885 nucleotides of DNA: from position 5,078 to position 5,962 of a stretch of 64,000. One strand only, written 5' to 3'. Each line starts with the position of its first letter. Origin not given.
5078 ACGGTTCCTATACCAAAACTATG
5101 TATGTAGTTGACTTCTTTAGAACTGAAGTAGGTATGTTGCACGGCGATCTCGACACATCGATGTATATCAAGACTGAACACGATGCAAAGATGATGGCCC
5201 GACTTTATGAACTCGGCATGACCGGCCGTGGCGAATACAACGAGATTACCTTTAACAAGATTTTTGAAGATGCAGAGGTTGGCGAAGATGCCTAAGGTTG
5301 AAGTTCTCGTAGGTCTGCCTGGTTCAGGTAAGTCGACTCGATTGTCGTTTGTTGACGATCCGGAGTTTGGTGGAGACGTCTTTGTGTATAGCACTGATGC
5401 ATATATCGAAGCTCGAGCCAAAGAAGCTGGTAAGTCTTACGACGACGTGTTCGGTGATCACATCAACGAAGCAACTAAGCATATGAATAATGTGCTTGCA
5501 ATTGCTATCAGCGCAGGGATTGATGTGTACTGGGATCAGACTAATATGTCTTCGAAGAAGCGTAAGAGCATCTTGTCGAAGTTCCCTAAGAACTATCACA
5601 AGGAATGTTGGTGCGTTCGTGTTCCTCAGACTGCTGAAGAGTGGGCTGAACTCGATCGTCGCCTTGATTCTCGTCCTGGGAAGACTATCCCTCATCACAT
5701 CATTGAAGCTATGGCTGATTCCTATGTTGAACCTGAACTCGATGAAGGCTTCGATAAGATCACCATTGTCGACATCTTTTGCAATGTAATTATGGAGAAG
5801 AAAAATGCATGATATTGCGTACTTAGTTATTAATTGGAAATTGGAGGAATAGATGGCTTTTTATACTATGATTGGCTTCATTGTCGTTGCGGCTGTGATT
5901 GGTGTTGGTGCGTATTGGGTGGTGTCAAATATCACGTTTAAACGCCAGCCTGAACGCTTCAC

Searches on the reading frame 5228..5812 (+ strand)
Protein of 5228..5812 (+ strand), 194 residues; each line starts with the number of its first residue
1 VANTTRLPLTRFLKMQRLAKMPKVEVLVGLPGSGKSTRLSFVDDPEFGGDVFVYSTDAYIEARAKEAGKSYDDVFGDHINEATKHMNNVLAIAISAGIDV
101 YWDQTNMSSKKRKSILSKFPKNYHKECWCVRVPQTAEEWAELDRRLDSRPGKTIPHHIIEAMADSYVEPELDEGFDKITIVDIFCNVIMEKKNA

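Call 3: search_protein_families(library=pfam, proteins=[window:5228-5812:+], max_evalue=0.01)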
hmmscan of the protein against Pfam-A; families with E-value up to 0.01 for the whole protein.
window:5228-5812:+ (194 aa): 2 families
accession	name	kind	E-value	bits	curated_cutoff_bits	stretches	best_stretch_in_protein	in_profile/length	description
PF13671.12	AAA_33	-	7.7e-12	46.2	27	1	26-169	3-143/143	AAA domain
PF06414.18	Zeta_toxin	-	8.3e-07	29.1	22.3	1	20-163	14-163/199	Zeta toxin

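Call 4: search_protein_families(library=phrogs, proteins=[window:5228-5812:+], max_evalue=0.001)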
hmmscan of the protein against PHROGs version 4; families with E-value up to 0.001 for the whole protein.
window:5228-5812:+ (194 aa): 3 families
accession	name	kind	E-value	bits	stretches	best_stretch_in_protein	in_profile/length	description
phrog_6931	-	unknown function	6.4e-20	72.6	1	15-181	178-339/343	-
phrog_2071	-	other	1.9e-18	68.3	1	16-184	10-182/282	ATPase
phrog_505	-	other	7.9e-09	36.4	1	21-169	1-143/295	polynucleotide kinase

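Call 10: search_solved_structures(query=window:5288-5812:+, max_evalue=1, show_alignments=3)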
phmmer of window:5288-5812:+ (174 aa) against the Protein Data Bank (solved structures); distinct sequences matched with E-value up to 1: 6.
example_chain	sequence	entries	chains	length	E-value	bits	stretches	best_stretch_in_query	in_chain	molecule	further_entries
2an9_A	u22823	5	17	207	0.1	15.7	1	28-150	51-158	Guanylate kinase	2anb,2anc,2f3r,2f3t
1s96_A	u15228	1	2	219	0.12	15.5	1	28-149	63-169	Guanylate kinase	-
9d8a_A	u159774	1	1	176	0.13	15.4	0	4-18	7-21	Rhizopus azygosporus Kinase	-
1ly1_A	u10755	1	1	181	0.43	13.7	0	1-145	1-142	polynucleotide kinase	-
1l4u_A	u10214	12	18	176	0.87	12.7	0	5-58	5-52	SHIKIMATE KINASE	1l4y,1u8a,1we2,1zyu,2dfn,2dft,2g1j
2iyq_A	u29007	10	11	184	0.94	12.6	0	5-58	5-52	SHIKIMATE KINASE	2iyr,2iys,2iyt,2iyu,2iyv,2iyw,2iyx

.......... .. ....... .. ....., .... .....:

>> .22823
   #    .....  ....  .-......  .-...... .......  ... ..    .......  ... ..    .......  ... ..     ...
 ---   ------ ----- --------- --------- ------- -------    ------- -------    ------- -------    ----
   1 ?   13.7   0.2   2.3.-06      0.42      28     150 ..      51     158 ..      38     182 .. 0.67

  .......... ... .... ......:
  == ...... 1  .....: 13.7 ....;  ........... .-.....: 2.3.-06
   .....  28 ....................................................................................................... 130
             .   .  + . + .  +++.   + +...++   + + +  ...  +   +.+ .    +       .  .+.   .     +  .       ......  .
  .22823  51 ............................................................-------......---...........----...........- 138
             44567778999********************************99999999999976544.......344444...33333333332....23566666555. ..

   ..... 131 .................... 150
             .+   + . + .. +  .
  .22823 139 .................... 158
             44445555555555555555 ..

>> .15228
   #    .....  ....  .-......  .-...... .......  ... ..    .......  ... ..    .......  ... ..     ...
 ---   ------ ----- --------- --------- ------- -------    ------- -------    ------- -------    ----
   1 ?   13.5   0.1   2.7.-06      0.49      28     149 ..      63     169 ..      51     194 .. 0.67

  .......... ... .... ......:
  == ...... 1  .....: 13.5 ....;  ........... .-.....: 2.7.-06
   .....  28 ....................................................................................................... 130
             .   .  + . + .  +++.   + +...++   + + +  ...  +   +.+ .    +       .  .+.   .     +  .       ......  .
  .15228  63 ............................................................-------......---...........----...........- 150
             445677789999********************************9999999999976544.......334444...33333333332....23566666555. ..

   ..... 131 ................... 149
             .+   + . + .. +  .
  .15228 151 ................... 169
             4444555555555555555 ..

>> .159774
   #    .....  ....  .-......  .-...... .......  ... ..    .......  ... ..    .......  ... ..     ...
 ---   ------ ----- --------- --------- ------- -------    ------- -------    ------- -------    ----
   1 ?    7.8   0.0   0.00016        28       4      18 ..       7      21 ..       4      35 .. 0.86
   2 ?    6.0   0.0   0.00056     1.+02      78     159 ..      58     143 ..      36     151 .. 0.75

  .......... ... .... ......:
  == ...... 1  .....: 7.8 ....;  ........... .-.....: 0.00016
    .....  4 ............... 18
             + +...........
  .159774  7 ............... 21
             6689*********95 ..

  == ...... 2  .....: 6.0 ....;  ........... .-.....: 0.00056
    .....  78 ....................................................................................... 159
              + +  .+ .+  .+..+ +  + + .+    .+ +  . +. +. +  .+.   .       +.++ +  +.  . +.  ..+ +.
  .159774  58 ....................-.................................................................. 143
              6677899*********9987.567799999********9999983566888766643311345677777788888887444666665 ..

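Call 19: find_homologous_proteins(query=window:5288-5812:+, max_evalue=0.001)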
Query window:5288-5812:+ (174 aa): 584 proteins with E <= 0.001 among 777 candidates; the best 120 are listed.
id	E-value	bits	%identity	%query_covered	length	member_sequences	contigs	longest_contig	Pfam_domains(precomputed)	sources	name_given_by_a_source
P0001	2.2e-107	374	95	100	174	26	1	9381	PF06414.19,PF13671.13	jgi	jgi:tRNA uridine 5-carbamoylmethylation protein Kti12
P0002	2.9e-105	368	94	100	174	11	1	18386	PF06414.19,PF13671.13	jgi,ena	jgi:tRNA uridine 5-carbamoylmethylation protein Kti12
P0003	6.3e-95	334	86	98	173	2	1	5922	PF13671.13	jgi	jgi:tRNA uridine 5-carbamoylmethylation protein Kti12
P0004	2.3e-93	329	86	97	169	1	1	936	PF06414.19,PF13671.13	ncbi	-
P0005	5.3e-93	328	86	97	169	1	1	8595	PF13671.13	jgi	jgi:tRNA uridine 5-carbamoylmethylation protein Kti12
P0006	8.3e-93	327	86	97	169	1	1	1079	PF06414.19,PF13671.13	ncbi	-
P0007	2.2e-92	326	85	97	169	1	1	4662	PF13671.13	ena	-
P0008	4.6e-92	325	83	98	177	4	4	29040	PF13671.13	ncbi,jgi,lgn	jgi:tRNA uridine 5-carbamoylmethylation protein Kti12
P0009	8.7e-92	324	86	97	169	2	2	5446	PF06414.19,PF13671.13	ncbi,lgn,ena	-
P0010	1.5e-91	323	85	97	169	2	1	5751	PF13671.13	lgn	-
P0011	7.4e-91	321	85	97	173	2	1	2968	PF13671.13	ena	-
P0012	1.4e-90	320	85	97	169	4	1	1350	PF06414.19,PF13671.13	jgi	jgi:tRNA uridine 5-carbamoylmethylation protein Kti12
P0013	8.9e-87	307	81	98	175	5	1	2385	PF13671.13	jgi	jgi:tRNA uridine 5-carbamoylmethylation protein Kti12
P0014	8.5e-82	291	75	98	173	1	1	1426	PF13671.13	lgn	-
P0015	2.4e-80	286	74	98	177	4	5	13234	PF13671.13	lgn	-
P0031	2.4e-73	264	69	98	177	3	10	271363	PF13671.13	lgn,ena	-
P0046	1.2e-65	239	68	98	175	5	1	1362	PF13671.13,PF08433.17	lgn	-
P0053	5.5e-63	230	65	98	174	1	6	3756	PF13671.13,PF08433.17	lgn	-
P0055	1.1e-62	229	66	100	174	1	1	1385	PF13671.13,PF08433.17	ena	-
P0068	3.8e-61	224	64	100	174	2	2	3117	PF13671.13,PF08433.17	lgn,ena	-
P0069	5.3e-61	223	64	100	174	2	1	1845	PF13671.13,PF08433.17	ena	-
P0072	2.0e-60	222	63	98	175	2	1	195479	PF13671.13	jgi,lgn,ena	-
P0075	5.9e-60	220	62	98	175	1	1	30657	PF13671.13,PF08433.17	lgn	-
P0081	3.1e-59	218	62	98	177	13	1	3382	PF13671.13,PF08433.17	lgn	-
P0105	7.2e-54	200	57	98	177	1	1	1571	PF13671.13,PF08433.17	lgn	-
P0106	8.0e-54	200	60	97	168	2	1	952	PF13671.13,PF08433.17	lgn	-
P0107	1.9e-53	199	60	98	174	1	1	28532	PF13671.13,PF08433.17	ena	-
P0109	6.4e-53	197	59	98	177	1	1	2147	PF13671.13,PF08433.17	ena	-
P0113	6.3e-52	194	57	98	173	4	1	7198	PF13671.13,PF08433.17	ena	-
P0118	1.1e-50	190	54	98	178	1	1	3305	PF13671.13,PF08433.17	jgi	jgi:tRNA uridine 5-carbamoylmethylation protein Kti12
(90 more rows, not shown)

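Call 21: search_solved_structures(query=A1, max_evalue=1, show_alignments=4)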
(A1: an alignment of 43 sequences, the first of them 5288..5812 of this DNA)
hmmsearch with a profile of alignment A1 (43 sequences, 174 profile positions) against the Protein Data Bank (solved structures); distinct sequences matched with E-value up to 1: 35.
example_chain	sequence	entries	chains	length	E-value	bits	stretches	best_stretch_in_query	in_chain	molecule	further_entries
3adb_A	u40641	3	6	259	2.1e-06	30.9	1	3-156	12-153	L-seryl-tRNA(Sec) kinase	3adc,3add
3a4l_A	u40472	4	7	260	3.1e-06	30.4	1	4-156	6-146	L-seryl-tRNA(Sec) kinase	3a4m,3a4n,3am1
9d8a_A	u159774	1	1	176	5.2e-06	29.6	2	3-22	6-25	Rhizopus azygosporus Kinase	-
4xrp_A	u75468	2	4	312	2.4e-05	27.5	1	2-143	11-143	Pnkp1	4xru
1ly1_A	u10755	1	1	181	7.9e-05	25.8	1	1-147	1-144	polynucleotide kinase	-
9drz_A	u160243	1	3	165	0.0003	23.9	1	3-23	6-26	p-loop containing nucleoside triphosphatehydrolase protein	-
1ltq_A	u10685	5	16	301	0.00032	23.8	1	1-147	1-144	POLYNUCLEOTIDE KINASE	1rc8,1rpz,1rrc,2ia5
1yj5_A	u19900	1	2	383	0.0017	21.4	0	2-21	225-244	5' polynucleotide kinase-3' phosphatase catalytic domain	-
3u7g_A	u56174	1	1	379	0.0018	21.3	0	2-21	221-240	Bifunctional polynucleotide phosphatase/kinase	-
3u7e_B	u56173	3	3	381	0.0019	21.3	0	2-21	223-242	Bifunctional polynucleotide phosphatase/kinase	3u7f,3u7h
3zvl_A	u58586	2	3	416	0.0022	21.1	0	2-21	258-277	BIFUNCTIONAL POLYNUCLEOTIDE PHOSPHATASE/KINASE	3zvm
3zvn_A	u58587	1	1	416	0.0023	21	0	2-21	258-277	BIFUNCTIONAL POLYNUCLEOTIDE PHOSPHATASE/KINASE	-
3ty7_A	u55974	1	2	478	0.031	17.4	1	34-105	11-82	Putative aldehyde dehydrogenase SAV2122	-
4jst_A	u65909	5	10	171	0.035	17.2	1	3-162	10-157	Metallophosphoesterase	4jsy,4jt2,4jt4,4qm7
4gp7_A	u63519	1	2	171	0.036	17.1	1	3-162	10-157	Metallophosphoesterase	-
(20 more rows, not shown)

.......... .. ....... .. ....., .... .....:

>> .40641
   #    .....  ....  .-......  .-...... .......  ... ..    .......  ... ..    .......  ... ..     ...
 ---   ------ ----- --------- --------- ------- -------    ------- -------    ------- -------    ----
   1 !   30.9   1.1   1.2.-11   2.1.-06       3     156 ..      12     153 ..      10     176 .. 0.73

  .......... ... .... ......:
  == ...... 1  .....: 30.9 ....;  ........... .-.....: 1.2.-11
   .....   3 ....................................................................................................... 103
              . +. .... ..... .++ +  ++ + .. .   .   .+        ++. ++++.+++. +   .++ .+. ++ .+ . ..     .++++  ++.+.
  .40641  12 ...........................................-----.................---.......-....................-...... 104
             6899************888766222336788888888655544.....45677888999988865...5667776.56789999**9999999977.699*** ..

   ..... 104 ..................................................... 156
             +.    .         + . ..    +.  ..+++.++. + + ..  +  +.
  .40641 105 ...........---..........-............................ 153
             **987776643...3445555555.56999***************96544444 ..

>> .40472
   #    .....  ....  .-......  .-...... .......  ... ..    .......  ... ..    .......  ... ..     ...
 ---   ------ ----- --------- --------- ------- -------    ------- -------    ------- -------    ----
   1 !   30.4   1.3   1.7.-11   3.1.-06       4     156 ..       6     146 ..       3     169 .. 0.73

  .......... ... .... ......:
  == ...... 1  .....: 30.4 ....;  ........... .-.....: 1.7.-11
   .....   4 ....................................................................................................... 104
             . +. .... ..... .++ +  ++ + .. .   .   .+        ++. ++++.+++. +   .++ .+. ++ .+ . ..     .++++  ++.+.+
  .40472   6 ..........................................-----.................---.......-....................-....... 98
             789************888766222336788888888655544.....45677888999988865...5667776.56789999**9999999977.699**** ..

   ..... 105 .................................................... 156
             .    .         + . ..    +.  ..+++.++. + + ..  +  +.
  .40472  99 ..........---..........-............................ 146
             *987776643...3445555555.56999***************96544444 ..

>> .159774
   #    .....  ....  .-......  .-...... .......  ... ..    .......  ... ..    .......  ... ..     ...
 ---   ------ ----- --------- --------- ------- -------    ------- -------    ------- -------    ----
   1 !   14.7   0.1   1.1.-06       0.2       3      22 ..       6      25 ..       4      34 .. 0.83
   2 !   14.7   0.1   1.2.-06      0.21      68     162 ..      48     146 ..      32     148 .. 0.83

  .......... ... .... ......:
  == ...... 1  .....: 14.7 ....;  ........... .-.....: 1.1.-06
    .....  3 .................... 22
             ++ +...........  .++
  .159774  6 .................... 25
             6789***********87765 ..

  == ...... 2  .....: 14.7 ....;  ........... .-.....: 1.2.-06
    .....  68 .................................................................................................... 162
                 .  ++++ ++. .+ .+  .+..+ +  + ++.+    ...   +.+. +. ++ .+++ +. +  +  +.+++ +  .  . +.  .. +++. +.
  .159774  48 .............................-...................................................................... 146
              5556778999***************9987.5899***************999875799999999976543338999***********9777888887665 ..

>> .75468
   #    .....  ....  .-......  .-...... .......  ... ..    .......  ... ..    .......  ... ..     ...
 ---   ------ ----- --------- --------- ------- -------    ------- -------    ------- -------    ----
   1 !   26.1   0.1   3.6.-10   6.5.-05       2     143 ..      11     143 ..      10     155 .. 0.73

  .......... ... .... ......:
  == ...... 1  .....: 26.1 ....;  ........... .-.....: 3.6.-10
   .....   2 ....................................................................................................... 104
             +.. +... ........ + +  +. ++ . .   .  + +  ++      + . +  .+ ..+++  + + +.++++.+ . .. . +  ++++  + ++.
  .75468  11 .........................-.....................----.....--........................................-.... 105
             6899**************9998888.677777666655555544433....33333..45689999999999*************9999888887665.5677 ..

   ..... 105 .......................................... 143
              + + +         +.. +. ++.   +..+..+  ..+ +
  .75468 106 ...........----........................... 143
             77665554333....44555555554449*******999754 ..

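Call 23: find_encoding_contigs(protein=P0031, flank=10000, max_places=3)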
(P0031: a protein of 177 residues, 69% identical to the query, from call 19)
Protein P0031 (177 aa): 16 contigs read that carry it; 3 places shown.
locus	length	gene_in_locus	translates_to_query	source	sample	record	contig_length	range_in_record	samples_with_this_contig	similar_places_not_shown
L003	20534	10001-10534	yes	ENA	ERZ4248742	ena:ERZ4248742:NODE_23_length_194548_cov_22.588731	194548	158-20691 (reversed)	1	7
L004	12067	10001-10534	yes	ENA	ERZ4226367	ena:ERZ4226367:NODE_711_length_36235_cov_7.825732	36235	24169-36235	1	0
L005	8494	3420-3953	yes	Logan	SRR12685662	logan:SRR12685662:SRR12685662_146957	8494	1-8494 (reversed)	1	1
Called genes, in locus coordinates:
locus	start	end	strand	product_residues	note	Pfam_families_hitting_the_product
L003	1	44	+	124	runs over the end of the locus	-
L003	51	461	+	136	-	-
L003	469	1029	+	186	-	-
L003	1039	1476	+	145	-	PF07486:Hydrolase_2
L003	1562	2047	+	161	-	PF04308:RNaseH_like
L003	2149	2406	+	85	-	-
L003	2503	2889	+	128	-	-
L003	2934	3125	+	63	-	-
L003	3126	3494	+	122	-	PF20274:cREC_REC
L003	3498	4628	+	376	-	PF00004:AAA (weak)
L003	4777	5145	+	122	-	-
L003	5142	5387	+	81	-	-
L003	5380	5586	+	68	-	-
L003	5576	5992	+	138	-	-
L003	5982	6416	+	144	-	PF10686:YAcAr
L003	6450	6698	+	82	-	-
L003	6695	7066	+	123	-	-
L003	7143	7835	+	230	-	PF00574:CLP_protease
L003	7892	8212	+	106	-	-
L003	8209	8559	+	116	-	-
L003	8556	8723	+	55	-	-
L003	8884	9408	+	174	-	PF13521:AAA_28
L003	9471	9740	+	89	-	-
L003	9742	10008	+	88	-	-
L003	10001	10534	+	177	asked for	PF13671:AAA_33 (weak)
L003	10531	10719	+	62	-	-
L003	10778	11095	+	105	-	-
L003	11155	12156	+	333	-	PF01467:CTP_transf_like, PF00293:NUDIX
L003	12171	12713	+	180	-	-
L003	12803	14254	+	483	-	PF18127:NAMPT_N, PF04095:NAPRTase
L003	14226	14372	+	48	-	-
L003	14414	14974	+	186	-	-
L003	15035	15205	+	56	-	-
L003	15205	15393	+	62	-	-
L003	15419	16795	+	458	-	-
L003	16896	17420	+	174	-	-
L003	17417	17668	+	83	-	-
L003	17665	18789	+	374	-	PF01068:DNA_ligase_A_M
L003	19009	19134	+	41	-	-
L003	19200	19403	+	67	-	-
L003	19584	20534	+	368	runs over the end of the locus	PF09511:RNA_lig_T4_1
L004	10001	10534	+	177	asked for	PF13671:AAA_33 (weak)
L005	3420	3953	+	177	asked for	PF13671:AAA_33 (weak)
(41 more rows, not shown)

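Call 24: find_encoding_contigs(protein=P0072, flank=10000, max_places=2)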
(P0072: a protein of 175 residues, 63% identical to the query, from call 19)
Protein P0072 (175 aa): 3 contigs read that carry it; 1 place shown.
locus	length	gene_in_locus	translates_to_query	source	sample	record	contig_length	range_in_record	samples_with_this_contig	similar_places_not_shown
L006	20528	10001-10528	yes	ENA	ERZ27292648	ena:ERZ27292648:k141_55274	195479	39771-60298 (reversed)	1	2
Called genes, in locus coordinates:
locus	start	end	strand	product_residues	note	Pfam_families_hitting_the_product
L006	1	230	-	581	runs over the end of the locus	-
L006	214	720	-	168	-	-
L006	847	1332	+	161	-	PF04308:RNaseH_like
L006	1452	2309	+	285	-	-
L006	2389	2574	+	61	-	-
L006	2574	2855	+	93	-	-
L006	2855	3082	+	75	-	-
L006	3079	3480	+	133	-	-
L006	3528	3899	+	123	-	PF20274:cREC_REC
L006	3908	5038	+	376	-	PF00004:AAA (weak)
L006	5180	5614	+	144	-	-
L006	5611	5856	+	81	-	-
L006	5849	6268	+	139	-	-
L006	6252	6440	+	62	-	-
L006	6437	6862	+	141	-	PF10686:YAcAr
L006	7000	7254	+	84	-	-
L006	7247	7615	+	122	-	-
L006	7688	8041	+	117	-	-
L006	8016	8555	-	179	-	PF07460:NUMOD3 (faint)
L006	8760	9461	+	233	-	PF00574:CLP_protease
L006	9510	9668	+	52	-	-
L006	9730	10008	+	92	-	-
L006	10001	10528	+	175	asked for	PF13671:AAA_33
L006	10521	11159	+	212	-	-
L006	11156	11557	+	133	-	-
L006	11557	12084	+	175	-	-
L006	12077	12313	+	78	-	-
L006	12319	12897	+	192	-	-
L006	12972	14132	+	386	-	-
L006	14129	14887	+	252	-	PF04446:Thg1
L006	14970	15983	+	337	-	PF01467:CTP_transf_like, PF00293:NUDIX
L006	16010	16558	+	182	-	-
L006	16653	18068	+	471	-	PF18127:NAMPT_N, PF04095:NAPRTase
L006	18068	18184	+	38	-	-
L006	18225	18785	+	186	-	-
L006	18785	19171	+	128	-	-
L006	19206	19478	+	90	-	-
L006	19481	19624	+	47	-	-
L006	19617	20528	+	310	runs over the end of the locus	PF01145:Band_7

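Call 28: predict_structure(alignment_id=A1)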
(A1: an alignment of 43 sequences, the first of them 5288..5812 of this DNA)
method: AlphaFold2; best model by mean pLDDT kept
length: 174 residues; sequences in the alignment: 43
mean_pLDDT: 91.4   pTM: 0.85
mean pLDDT of the five models: 91.4, 91.3, 90.7, 89.8, 89.8
residues with pLDDT >= 90: 135; 70-90: 33; 50-70: 6; < 50: 0
segments of 3 or more residues with pLDDT < 50: none
pLDDT, mean of each block of 10 residues (from residue 1): 94 89 71 91 91 90 94 94 89 96 96 96 91 89 93 97 96 86
secondary structure, 60 per line:
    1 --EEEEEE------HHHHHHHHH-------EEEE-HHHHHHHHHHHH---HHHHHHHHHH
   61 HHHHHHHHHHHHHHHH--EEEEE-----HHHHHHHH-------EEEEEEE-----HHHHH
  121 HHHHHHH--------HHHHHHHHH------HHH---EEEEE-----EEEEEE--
elements in order: E3-8 H15-23 E31-34 H36-47 H51-76 E79-83 H89-96 E104-110 H116-127 H136-144 E157-161 E167-172
